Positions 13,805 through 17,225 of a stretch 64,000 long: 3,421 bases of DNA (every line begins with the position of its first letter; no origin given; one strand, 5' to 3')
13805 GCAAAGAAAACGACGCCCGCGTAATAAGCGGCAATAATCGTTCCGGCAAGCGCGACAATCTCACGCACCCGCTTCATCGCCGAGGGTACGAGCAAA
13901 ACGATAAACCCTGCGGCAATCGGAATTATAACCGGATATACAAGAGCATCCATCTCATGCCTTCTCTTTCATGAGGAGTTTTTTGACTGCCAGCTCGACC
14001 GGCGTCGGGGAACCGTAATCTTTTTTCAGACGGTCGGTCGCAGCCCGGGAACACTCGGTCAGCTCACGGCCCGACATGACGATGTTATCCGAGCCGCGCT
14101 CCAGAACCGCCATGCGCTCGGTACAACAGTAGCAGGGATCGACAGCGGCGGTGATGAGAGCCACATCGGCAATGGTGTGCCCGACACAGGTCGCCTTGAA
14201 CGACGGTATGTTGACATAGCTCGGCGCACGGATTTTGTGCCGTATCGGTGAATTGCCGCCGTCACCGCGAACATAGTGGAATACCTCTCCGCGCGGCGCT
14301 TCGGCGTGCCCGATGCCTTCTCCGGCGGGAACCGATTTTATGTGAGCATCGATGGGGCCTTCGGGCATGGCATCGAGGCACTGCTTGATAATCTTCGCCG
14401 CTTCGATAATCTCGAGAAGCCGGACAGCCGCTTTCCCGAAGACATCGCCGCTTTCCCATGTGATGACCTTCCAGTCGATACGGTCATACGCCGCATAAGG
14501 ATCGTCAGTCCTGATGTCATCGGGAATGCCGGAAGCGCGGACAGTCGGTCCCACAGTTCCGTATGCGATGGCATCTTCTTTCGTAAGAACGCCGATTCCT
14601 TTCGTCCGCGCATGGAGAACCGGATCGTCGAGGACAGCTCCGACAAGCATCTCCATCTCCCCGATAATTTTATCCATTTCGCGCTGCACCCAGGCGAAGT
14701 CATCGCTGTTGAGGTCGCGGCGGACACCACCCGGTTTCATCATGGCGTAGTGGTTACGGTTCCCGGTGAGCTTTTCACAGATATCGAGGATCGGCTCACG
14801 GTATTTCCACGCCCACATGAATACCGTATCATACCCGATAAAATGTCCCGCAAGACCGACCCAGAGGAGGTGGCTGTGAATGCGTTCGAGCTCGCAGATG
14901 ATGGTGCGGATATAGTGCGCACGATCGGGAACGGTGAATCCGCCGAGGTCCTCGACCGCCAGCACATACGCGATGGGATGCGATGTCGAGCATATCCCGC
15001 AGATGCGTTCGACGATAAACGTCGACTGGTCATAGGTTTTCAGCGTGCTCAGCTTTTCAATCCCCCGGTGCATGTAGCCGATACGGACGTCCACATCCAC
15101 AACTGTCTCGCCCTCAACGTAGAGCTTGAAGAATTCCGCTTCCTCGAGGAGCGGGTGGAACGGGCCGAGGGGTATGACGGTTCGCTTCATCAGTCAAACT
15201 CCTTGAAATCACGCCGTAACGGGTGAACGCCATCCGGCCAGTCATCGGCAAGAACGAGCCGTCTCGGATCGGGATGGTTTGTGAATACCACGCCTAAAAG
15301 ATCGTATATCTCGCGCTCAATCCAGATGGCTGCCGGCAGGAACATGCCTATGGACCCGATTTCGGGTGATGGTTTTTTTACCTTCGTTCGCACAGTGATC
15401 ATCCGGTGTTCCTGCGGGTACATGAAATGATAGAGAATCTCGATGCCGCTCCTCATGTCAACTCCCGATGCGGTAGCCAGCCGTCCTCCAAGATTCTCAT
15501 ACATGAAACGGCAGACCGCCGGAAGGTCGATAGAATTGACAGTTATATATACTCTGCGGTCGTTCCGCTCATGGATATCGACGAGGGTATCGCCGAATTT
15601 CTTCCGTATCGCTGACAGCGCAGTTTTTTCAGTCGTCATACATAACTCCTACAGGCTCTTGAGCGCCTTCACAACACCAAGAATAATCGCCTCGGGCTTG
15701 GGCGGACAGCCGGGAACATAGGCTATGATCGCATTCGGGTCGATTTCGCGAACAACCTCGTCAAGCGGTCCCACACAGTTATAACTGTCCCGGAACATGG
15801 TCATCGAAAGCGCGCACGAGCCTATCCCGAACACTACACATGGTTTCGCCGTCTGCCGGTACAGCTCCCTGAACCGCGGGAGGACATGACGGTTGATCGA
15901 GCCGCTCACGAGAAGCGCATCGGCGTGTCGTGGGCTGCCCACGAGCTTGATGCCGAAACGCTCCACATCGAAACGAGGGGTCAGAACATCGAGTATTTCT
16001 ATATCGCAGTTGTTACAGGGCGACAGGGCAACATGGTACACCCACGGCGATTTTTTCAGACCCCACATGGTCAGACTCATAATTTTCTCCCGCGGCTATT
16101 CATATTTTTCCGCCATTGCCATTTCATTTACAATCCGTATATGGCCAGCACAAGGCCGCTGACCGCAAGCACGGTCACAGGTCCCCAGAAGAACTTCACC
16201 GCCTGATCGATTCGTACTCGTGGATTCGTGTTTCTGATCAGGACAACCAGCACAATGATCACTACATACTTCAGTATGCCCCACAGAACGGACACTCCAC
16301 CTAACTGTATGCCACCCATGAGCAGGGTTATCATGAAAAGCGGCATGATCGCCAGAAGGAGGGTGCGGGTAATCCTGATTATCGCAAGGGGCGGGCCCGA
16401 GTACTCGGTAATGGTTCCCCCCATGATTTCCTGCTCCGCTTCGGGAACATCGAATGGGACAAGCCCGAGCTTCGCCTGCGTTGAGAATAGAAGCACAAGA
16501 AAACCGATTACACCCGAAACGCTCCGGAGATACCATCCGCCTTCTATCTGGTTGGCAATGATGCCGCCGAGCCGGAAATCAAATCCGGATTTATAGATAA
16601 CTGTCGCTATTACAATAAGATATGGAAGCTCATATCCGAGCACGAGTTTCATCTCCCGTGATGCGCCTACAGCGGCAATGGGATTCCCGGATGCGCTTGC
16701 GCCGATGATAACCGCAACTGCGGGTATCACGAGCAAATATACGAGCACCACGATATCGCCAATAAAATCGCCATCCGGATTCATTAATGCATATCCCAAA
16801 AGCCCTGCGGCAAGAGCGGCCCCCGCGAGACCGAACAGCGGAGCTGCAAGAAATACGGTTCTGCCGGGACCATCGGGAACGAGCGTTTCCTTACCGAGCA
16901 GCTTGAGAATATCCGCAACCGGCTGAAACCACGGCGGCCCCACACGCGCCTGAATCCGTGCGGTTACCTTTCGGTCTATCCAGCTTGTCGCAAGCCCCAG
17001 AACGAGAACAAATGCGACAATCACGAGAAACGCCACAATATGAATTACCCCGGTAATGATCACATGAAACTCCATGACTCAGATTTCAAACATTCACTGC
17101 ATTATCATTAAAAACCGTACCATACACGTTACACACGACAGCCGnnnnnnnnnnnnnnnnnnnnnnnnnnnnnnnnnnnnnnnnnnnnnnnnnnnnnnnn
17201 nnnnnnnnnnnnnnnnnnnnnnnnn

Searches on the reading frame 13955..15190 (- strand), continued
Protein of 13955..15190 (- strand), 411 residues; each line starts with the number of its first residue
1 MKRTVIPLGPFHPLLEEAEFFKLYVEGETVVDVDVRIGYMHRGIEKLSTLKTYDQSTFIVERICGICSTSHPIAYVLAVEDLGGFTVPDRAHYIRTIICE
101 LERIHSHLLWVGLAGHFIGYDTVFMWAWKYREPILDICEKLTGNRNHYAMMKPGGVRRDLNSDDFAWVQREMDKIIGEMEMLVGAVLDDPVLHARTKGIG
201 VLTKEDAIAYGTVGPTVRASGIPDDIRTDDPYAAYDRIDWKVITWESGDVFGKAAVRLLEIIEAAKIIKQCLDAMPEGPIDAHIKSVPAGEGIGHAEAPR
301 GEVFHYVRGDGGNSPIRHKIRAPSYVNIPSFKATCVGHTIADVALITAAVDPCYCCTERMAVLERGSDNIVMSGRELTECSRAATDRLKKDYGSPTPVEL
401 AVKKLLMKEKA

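Call 65: search_protein_families(library=ncbifam, proteins=[L020:4991-5626:+, L019:5336-6808:+, L019:3960-5291:+, L018:18549-20771:+, L019:18690-20639:+], max_evalue=0.00001)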
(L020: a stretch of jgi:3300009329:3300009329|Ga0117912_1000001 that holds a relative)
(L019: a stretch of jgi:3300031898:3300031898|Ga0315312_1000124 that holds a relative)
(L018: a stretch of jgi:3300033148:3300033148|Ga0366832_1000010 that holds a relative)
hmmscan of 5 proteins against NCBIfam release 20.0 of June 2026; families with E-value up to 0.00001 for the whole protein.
L020:4991-5626:+ (211 aa): 9 families
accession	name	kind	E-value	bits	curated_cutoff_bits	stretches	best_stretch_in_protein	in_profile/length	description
NF003995.0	PRK05472.2-4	subfamily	4.9e-72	241.9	126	1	3-207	3-209/213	redox-sensing transcriptional repressor Rex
NF003993.0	PRK05472.2-2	equivalog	5e-70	235.3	217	1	3-207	3-209/212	redox-sensing transcriptional repressor Rex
NF003992.0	PRK05472.2-1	equivalog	9.6e-63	211.6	226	1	3-207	18-224/249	redox-sensing transcriptional repressor Rex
NF003990.0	PRK05472.1-4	equivalog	5.6e-57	192.7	233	1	3-207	4-210/214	redox-sensing transcriptional repressor Rex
NF003996.0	PRK05472.2-5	equivalog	1.3e-53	181.9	138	1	5-208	1-204/209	redox-sensing transcriptional repressor Rex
NF003989.0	PRK05472.1-3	equivalog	5.5e-52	176.6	177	1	3-207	5-211/215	redox-sensing transcriptional repressor Rex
NF003994.0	PRK05472.2-3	equivalog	9.3e-52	175.5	130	1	3-205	6-210/217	redox-sensing transcriptional repressor Rex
NF003991.0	PRK05472.1-5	equivalog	3.8e-38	131.5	198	1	4-203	5-206/211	redox-sensing transcriptional repressor Rex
NF003988.0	PRK05472.1-1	equivalog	2.4e-37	129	321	1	2-206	3-211/214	redox-sensing transcriptional repressor Rex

L019:5336-6808:+ (490 aa): 99 families (the best 25 are shown)
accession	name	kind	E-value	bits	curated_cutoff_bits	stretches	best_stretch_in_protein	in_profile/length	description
NF040829.1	sulfhyd_ShyB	equivalog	9.9e-48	162.8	690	1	153-484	17-328/334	NAD(P)-dependent hydrogenase/sulfhydrogenase 2 subunit beta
NF040833.1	sulfhyd_HydB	equivalog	1.2e-44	152.7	750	1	190-488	52-338/367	NADPH-dependent hydrogenase/sulfhydrogenase 1 subunit beta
TIGR02910.1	sulfite_red_A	equivalog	1.2e-39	136.5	323.15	1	223-486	86-327/334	anaerobic sulfite reductase subunit AsrA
NF053512.1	nitric_RR_NosR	exception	6.8e-28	97.8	400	1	7-124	1-119/422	response regulator c-di-GMP phosphodiesterase, NosR family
NF006900.1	PRK09390.1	equivalog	4.1e-27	95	255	1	1-145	1-144/203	response regulator FixJ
NF008469.0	PRK11361.1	equivalog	2.7e-26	92.3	714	1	1-124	1-124/461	acetoacetate metabolism transcriptional regulator AtoC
NF051870.1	NAssimRespRegNtrX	equivalog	6.4e-26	91.2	600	1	5-126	2-126/452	nitrogen assimilation response regulator NtrX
NF007005.1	PRK09468.1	equivalog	1.8e-25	89.7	331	1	5-133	4-131/237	osmolarity response regulator transcription factor OmpR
TIGR01818.1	ntrC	equivalog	5e-25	88.2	558.6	1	7-133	1-127/463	nitrogen regulation protein NR(I)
NF033791.1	ActR_PrrA_rreg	equivalog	1.3e-24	87.1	250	1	6-121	3-118/173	ActR/PrrA/RegA family redox response regulator transcription factor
NF045505.1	RR_RssB_Pseudo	equivalog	8.9e-24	84.2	700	1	4-123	5-125/394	two-component system response regulator RssB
TIGR01387.1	cztR_silR_copR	subfamily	1.2e-23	83.9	279.2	1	7-124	1-117/218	heavy metal response regulator transcription factor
NF040749.1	tetrathio_RR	equivalog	1.8e-23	83.3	290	1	8-123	3-118/191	tetrathionate respiration response regulator TtrR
NF045944.1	ResRegRpaBCyano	equivalog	2.2e-23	82.8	330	1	8-124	1-116/229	response regulator transcription factor RpaB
NF007689.0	PRK10365.1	equivalog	5.7e-23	81.4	760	1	5-122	6-123/441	sigma-54-dependent response regulator transcription factor ZraR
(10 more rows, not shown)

L019:3960-5291:+ (443 aa): 98 families (the best 25 are shown)
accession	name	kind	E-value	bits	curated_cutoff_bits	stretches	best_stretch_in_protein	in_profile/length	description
TIGR01818.1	ntrC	equivalog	4.7e-35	121.3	558.6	2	7-124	1-118/463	nitrogen regulation protein NR(I)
NF006900.1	PRK09390.1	equivalog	5.2e-33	114.3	255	1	1-128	1-128/203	response regulator FixJ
NF045944.1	ResRegRpaBCyano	equivalog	1.2e-32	113.2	330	1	8-127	1-119/229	response regulator transcription factor RpaB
NF008296.0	PRK11083.1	equivalog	1.5e-30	106.3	273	2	4-127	3-125/228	two-component system response regulator CreB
NF007005.1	PRK09468.1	equivalog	2.1e-30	105.9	331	1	3-123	2-122/237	osmolarity response regulator transcription factor OmpR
NF045991.1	RespRegCtrARhodob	equivalog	3.8e-30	105.3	350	2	6-134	2-130/224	response regulator transcription factor CtrA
NF008469.0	PRK11361.1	equivalog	6.9e-30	104.1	714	1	1-124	1-124/461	acetoacetate metabolism transcriptional regulator AtoC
TIGR01387.1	cztR_silR_copR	subfamily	3.6e-29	102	279.2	2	7-149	1-143/218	heavy metal response regulator transcription factor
NF040689.1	MtrAB_MtrA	equivalog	1.7e-28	99.5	300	1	7-133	1-126/219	MtrAB system response regulator MtrA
NF040534.1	resp_reg_YycF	equivalog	5.5e-28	97.8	340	1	5-128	1-123/231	response regulator YycF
NF007689.0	PRK10365.1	equivalog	7.2e-28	97.6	760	2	6-121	7-122/441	sigma-54-dependent response regulator transcription factor ZraR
NF012023.0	PRK15479.1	equivalog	1.8e-27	96.4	337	1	6-122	2-118/224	transcriptional regulator TctD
NF053854.1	RespRegPhoBBctds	equivalog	1.8e-27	96.2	270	1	7-129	1-124/225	two-component system response regulator PhoB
NF045505.1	RR_RssB_Pseudo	equivalog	2.2e-27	96.1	700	1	5-134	6-132/394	two-component system response regulator RssB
NF007135.0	PRK09581.1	equivalog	2.3e-27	95.9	474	1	6-274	4-274/457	PleD family two-component system response regulator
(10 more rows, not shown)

L018:18549-20771:+ (740 aa): 4 families
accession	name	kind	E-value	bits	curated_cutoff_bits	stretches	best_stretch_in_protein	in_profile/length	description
NF004991.0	PRK06370.1-3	subfamily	1.2e-08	33.9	620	1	3-67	21-83/509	FAD-containing oxidoreductase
NF004789.0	PRK06134.1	subfamily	6.6e-08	31.6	747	1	11-85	6-75/581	FAD-dependent oxidoreductase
NF005064.0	PRK06481.1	equivalog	8.9e-07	28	542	1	15-100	59-139/506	flavocytochrome c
NF003585.0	PRK05249.1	equivalog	2.2e-06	26.6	465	1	17-67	6-55/464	Si-specific NAD(P)(+) transhydrogenase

L019:18690-20639:+ (649 aa): 67 families (the best 25 are shown)
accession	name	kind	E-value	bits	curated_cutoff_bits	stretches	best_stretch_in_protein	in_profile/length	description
NF040770.1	hetero_SS_HdrA2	exception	1.6e-226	754.1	1100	1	3-648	1-640/777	CoB-CoM heterodisulfide reductase HdrA2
NF041778.1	hetero_SS_HdrA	equivalog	2.2e-174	581.4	1400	1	2-647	6-649/771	ferredoxin:CoB-CoM heterodisulfide reductase subunit HdrA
NF041891.1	hdrA_Methbact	equivalog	6.3e-171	570.3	1300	1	3-648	2-635/762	ferredoxin:CoB-CoM heterodisulfide reductase subunit HdrA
NF005504.0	PRK07118.1-3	equivalog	8.2e-17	61.5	437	2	584-638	141-195/293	Fe-S cluster domain-containing protein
TIGR01944.1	rnfB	subfamily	5e-16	58.8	68.7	1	562-639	92-168/190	RnfABCDGE type electron transport complex subunit B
NF003475.0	PRK05113.1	equivalog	5.2e-14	52.5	203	1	568-638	98-167/190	electron transport complex subunit RsxB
NF038196.1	ferrodoxin_EFR1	subfamily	1.7e-13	51.2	75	1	579-638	181-236/242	EFR1 family ferrodoxin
NF005503.0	PRK07118.1-2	equivalog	2.7e-13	49.8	252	1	584-634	139-187/292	RnfABCDGE type electron transport complex subunit B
NF005415.0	PRK06991.1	equivalog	4.6e-12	46.2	281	1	576-640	78-141/284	electron transport complex subunit RsxB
TIGR02700.1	flavo_MJ0208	hypoth_equivalog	6.6e-12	45.2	251.35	1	526-631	91-194/234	dihydromethanopterin reductase (acceptor)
NF009410.0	PRK12771.1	subfamily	7.3e-12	44.6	516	0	141-181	138-178/566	NAD(P)-binding protein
NF058577.1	FdxA_fam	equivalog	1.4e-11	44.4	65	1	578-630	2-52/52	4Fe-4S ferredoxin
NF040864.1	HgcB_ferredoxin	equivalog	1e-10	41.3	99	1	580-633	11-63/93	mercury methylation ferredoxin HgcB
TIGR04105.1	FeFe_hydrog_B1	subfamily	2.1e-10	39.9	450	0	541-633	102-207/462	monomeric [FeFe] hydrogenase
NF006221.0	PRK08348.1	subfamily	2.9e-10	40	124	1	579-634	41-95/136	NADH-plastoquinone oxidoreductase subunit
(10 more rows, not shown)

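Call 69: find_encoding_contigs(protein=P0176, flank=10000, max_places=1)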
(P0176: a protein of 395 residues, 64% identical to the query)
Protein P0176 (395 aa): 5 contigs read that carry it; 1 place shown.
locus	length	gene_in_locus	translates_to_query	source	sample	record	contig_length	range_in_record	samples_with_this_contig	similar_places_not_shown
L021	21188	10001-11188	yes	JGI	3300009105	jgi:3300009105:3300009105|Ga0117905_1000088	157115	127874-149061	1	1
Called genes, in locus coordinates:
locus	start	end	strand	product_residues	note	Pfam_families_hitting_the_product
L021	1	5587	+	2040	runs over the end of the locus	PF02985:HEAT (faint), PF13513:HEAT_EZ (faint), PF13646:HEAT_2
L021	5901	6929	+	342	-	PF13187:Fer4_9 (faint), PF12838:Fer4_7 (faint), PF17179:Fer4_22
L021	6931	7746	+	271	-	PF00970:FAD_binding_6, PF00175:NAD_binding_1, PF10418:DHODB_Fe-S_bind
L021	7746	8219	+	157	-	PF00037:Fer4 (faint), PF13237:Fer4_10 (faint), PF13187:Fer4_9 (faint), PF12838:Fer4_7 (weak), PF13247:Fer4_11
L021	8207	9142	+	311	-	PF00146:NADHdh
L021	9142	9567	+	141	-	PF01058:Oxidored_q6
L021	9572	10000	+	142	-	PF00329:Complex1_30kDa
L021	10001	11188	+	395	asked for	PF00374:NiFeSe_Hases, PF00346:Complex1_49kDa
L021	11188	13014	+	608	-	PF00662:Proton_antipo_N (weak), PF00361:Proton_antipo_M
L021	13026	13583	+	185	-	PF13244:MbhD, PF00499:Oxidored_q3 (weak), PF20501:MbhE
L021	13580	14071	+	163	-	PF04039:MnhB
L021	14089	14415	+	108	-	PF00420:Oxidored_q2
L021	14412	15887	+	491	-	PF00662:Proton_antipo_N, PF10125:NADHdeh_related, PF00361:Proton_antipo_M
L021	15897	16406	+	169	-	PF01899:MNHE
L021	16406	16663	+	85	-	PF04066:MrpF_PhaF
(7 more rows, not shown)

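Call 70: find_encoding_contigs(protein=P0145, flank=10000, max_places=1)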
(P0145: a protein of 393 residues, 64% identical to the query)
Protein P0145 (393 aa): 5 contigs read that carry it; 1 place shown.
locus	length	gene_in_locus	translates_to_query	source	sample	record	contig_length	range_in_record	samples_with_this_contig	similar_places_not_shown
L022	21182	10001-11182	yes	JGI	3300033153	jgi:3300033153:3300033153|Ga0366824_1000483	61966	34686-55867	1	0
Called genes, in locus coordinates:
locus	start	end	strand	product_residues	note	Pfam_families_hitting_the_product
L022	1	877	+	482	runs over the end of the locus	PF00374:NiFeSe_Hases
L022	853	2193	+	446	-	PF00989:PAS, PF08448:PAS_4, PF13426:PAS_9, PF08447:PAS_3 (weak), PF00512:HisKA, PF02518:HATPase_c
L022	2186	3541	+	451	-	PF00072:Response_reg, PF00158:Sigma54_activat, PF13191:AAA_16 (weak), PF14532:Sigma54_activ_2, PF00004:AAA (weak), PF07728:AAA_5, PF25601:AAA_lid_14, PF02954:HTH_8, +1 more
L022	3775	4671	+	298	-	PF23198:PDE8A_N (faint), PF00072:Response_reg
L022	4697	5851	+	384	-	PF00072:Response_reg, PF00512:HisKA (weak), PF02518:HATPase_c, PF13581:HATPase_c_2 (weak)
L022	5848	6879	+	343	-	PF13187:Fer4_9 (faint), PF13746:Fer4_18 (faint), PF13237:Fer4_10 (weak), PF13183:Fer4_8 (weak), PF17179:Fer4_22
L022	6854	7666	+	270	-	PF00970:FAD_binding_6 (faint), PF00175:NAD_binding_1, PF10418:DHODB_Fe-S_bind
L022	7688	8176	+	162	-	PF00037:Fer4 (faint), PF12797:Fer4_2 (faint), PF12837:Fer4_6 (faint), PF13237:Fer4_10 (faint), PF13484:Fer4_16 (faint), PF13247:Fer4_11, PF12838:Fer4_7 (weak), PF13187:Fer4_9 (weak)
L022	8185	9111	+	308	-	PF00146:NADHdh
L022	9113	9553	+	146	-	PF01058:Oxidored_q6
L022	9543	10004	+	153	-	PF00329:Complex1_30kDa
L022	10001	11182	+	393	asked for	PF00374:NiFeSe_Hases, PF00346:Complex1_49kDa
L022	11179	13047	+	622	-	PF00361:Proton_antipo_M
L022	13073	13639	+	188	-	PF13244:MbhD, PF20501:MbhE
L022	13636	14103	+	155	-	PF04039:MnhB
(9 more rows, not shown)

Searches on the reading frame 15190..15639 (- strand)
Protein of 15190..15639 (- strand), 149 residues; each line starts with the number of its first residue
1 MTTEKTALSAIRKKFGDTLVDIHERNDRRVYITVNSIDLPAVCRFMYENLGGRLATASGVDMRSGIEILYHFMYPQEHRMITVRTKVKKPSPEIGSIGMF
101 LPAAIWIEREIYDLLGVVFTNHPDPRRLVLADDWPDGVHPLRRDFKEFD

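Call 4: search_protein_families(library=pfam, proteins=[window:15190-15639:-], max_evalue=0.001)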
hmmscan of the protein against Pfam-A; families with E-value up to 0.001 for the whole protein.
window:15190-15639:- (149 aa): 1 family
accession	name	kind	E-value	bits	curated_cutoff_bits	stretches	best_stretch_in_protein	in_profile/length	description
PF00329.25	Complex1_30kDa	-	2.2e-28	99.7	22.5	1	32-146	1-119/124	Respiratory-chain NADH dehydrogenase, 30 Kd subunit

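Call 5: search_protein_families(library=ncbifam, proteins=[window:15190-15639:-], max_evalue=0.001)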
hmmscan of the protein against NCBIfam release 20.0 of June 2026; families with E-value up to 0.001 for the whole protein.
window:15190-15639:- (149 aa): 17 families
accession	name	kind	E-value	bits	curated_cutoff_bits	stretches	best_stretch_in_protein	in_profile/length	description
NF040611.1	F420_dehyd_FpoC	exception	1.9e-23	83.1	220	1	5-148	4-149/158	F420H2 dehydrogenase subunit FpoC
NF004735.0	PRK06074.2-2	equivalog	1.6e-22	80.1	176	1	5-148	4-149/158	NADH-quinone oxidoreductase subunit C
TIGR01961.1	NuoC_fam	subfamily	2.6e-22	79.6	122.45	1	39-146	10-119/122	NADH (or F420H2) dehydrogenase, subunit C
NF004737.0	PRK06074.2-4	equivalog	3.3e-21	75.8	144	1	24-146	8-125/150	NADH-quinone oxidoreductase subunit C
NF005832.0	PRK07735.1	equivalog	1e-18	67.8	431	1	58-149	338-427/430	NADH-quinone oxidoreductase subunit C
NF006304.0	PRK08491.1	equivalog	5.8e-16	58.8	228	1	53-144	82-173/263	NADH-quinone oxidoreductase subunit C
NF004733.0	PRK06074.1-5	equivalog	1.2e-15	57.8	225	1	31-145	32-149/203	NADH-quinone oxidoreductase subunit C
NF009141.0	PRK12494.1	equivalog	3.8e-15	56.2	175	1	31-145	45-163/175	NAD(P)H-quinone oxidoreductase subunit J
NF009808.0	PRK13292.1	equivalog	3.9e-15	54.8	1156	1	67-146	297-374/791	NADH-quinone oxidoreductase subunit B/C/D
NF005856.0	PRK07785.1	equivalog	1.8e-14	54.2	224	1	60-145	135-222/246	NADH-quinone oxidoreductase subunit C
NF008728.0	PRK11742.1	equivalog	7e-13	47.8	840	1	53-146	82-173/598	NADH-quinone oxidoreductase subunit C/D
NF004734.0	PRK06074.2-1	equivalog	2.5e-12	47.1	169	1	21-146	19-150/164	NADH-quinone oxidoreductase subunit C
NF004730.0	PRK06074.1-1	equivalog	2.8e-10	40.4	193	1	70-145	82-156/200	NADH-quinone oxidoreductase subunit C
NF004732.0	PRK06074.1-4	equivalog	5.6e-10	39.4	376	1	68-145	119-195/250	NADH-quinone oxidoreductase subunit C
NF004731.0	PRK06074.1-3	equivalog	1.3e-08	35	303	1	66-145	69-145/207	NADH-quinone oxidoreductase subunit C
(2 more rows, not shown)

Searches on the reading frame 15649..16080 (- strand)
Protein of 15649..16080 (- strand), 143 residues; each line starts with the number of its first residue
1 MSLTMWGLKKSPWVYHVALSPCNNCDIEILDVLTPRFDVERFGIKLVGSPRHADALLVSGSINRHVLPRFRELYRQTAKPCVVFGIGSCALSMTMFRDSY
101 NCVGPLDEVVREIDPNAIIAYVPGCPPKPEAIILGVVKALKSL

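Call 4: search_protein_families(library=pfam, proteins=[window:15649-16080:-], max_evalue=0.001)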
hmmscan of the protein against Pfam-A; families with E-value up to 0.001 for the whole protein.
window:15649-16080:- (143 aa): 1 family
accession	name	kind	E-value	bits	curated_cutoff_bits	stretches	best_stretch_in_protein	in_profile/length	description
PF01058.29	Oxidored_q6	-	1.4e-21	77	27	1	22-138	1-127/128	NADH ubiquinone oxidoreductase, 20 Kd subunit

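Call 5: search_protein_families(library=ncbifam, proteins=[window:15649-16080:-], max_evalue=0.001)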
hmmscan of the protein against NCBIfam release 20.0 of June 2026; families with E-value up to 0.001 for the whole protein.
window:15649-16080:- (143 aa): 12 families
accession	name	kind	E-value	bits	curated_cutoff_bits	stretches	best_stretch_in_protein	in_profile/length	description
NF005012.1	PRK06411.1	subfamily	3.7e-31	107.9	116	1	3-138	27-153/166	NADH-quinone oxidoreductase subunit NuoB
TIGR01957.1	nuoB_fam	subfamily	8.3e-29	100.4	142.7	1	3-139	10-138/145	NADH-quinone oxidoreductase subunit B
NF011394.0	PRK14819.1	equivalog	2.9e-26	92.6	312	1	4-135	25-148/264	NADH-quinone oxidoreductase subunit B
NF011391.0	PRK14816.1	equivalog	1.1e-25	90.4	283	1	3-138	45-172/196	NADH-quinone oxidoreductase subunit B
NF009808.0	PRK13292.1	equivalog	2.7e-24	85.1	1156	1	4-137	19-143/791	NADH-quinone oxidoreductase subunit B/C/D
NF011395.0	PRK14820.1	equivalog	3e-24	85.7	263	1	11-138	34-152/180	NADH-quinone oxidoreductase subunit B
NF011393.0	PRK14818.1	equivalog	1.2e-22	80.3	255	1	14-138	33-150/173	NADH dehydrogenase subunit B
NF011389.0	PRK14814.1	equivalog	2e-22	79.9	285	1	3-140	26-154/186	NADH dehydrogenase subunit B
NF011390.0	PRK14815.1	equivalog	7.2e-22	77.5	281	1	6-138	29-152/183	NADH dehydrogenase subunit B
NF011392.0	PRK14817.1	equivalog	4.1e-21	75.5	271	1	6-137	32-154/182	NADH-quinone oxidoreductase subunit B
NF011388.0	PRK14813.1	equivalog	4.3e-19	69.1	294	1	10-139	28-149/189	NADH dehydrogenase subunit B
TIGR03294.1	FrhG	equivalog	0.00021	21.1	245.5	1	52-141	50-142/228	coenzyme F420 hydrogenase subunit gamma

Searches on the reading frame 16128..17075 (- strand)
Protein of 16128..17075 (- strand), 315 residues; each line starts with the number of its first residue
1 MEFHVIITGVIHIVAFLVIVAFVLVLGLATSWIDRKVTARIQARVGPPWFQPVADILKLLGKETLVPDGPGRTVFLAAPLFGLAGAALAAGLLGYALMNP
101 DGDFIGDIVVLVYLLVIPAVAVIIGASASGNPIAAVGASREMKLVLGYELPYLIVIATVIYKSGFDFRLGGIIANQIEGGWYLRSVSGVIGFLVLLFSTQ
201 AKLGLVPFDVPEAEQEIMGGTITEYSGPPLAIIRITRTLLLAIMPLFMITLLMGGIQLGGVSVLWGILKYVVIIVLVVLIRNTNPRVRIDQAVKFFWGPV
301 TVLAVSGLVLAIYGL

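Call 4: search_protein_families(library=pfam, proteins=[window:16128-17075:-], max_evalue=0.001)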
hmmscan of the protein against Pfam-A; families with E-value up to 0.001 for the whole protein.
window:16128-17075:- (315 aa): 1 family
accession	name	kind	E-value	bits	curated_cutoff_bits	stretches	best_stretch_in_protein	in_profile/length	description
PF00146.26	NADHdh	-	7.5e-64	216.4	27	1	16-311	3-297/298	NADH dehydrogenase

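Call 5: search_protein_families(library=ncbifam, proteins=[window:16128-17075:-], max_evalue=0.001)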
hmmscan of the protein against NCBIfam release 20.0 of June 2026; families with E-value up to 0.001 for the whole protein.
window:16128-17075:- (315 aa): 7 families
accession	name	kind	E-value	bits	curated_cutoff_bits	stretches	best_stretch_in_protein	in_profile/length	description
NF004741.0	PRK06076.1-2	equivalog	4.8e-46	157.5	305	1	5-312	15-330/337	NADH-quinone oxidoreductase subunit NuoH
NF040610.1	F420_dehyd_FpoH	exception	8e-33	114.2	475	1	7-311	7-332/339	F420H2 dehydrogenase subunit FpoH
NF004740.0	PRK06076.1-1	equivalog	4.8e-31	108.5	399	1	8-305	10-310/325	NADH-quinone oxidoreductase subunit NuoH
NF004745.0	PRK06076.1-6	equivalog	1.6e-28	99.9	450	1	5-298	8-316/341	NADH-quinone oxidoreductase subunit NuoH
NF004743.0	PRK06076.1-4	equivalog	1.1e-26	93.7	494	1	12-298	16-325/433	NADH-quinone oxidoreductase subunit NuoH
NF004744.0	PRK06076.1-5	equivalog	7.4e-24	84.5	542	2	15-257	34-281/372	NADH-quinone oxidoreductase subunit NuoH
NF004742.0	PRK06076.1-3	equivalog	8.7e-21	74.5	531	1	11-306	23-339/356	NADH-quinone oxidoreductase subunit NuoH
